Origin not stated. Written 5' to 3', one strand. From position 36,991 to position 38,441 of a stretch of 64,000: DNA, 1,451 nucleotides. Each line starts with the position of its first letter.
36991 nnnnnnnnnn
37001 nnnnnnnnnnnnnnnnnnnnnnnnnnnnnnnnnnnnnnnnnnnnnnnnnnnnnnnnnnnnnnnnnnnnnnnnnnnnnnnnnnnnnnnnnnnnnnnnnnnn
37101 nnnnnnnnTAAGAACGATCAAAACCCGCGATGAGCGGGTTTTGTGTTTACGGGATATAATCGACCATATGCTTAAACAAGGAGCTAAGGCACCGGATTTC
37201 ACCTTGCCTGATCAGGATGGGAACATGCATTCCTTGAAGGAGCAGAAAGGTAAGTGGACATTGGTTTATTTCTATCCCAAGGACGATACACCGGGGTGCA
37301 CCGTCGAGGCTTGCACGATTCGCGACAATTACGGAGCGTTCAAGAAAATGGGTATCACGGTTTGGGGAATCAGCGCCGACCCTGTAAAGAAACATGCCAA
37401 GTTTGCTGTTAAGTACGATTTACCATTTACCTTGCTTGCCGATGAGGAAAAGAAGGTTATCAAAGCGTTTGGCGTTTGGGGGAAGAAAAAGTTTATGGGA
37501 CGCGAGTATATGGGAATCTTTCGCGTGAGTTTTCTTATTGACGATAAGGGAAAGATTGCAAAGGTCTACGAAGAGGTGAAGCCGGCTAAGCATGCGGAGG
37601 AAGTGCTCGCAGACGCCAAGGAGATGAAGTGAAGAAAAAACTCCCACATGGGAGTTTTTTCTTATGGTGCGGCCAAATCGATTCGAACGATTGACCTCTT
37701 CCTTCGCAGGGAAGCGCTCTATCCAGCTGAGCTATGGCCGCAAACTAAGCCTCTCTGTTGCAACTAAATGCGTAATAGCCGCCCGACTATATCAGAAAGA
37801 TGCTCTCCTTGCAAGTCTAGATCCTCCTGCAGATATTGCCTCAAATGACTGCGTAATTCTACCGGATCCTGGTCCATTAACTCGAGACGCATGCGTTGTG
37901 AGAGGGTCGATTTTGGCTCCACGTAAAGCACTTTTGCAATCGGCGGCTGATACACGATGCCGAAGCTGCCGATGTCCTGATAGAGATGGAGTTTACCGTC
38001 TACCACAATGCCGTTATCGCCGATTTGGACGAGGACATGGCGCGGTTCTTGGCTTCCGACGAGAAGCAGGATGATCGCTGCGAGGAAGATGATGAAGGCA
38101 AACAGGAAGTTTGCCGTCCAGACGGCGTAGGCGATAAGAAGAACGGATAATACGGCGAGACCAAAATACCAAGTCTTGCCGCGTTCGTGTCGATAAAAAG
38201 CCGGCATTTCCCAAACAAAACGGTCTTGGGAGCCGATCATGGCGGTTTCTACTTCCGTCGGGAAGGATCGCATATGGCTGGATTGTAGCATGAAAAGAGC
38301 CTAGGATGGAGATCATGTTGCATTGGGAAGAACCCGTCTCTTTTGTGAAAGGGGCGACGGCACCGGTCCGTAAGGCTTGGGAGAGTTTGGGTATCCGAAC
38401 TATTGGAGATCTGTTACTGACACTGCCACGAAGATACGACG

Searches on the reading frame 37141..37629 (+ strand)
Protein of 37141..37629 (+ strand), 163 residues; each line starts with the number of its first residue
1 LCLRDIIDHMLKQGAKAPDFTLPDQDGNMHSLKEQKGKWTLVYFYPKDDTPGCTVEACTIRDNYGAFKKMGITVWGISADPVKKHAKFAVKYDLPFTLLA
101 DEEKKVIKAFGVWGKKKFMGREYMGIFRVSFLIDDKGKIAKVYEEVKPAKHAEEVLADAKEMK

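Call 20: search_protein_families(library=pfam, proteins=[window:37141-37629:+], max_evalue=1)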
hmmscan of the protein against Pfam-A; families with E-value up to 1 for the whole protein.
window:37141-37629:+ (163 aa): 4 families
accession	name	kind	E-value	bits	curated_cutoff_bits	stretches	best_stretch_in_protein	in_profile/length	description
PF00578.27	AhpC-TSA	-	5.3e-41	139.9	26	1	14-141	2-123/124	AhpC/TSA family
PF08534.16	Redoxin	-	1.4e-24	87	26.6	1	12-155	1-147/148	Redoxin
PF13911.12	AhpC-TSA_2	-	0.00046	21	27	1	62-116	4-58/114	AhpC/TSA antioxidant enzyme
PF02630.20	SCO1-SenC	-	0.016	15.6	22.8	1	18-81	2-67/134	SCO1/SenC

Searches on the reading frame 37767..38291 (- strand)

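Call 20: search_protein_families(library=pfam, proteins=[window:37767-38291:-], max_evalue=1)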
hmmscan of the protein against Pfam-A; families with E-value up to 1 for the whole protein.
window:37767-38291:- (175 aa): 4 families
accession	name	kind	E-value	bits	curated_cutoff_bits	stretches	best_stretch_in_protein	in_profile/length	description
PF18923.6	DUF5673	-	0.001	19.4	26.7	1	88-151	3-62/66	Domain of unknown function (DUF5673)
PF11076.13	YbhQ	-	0.031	14.7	27.4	1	35-68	74-106/132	Putative inner membrane protein YbhQ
PF19744.4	DUF6232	-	0.077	13.9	27.4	0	37-88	33-87/117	Family of unknown function (DUF6232)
PF19626.4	DUF6131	-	0.31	11.8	25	1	47-104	10-59/59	Family of unknown function (DUF6131)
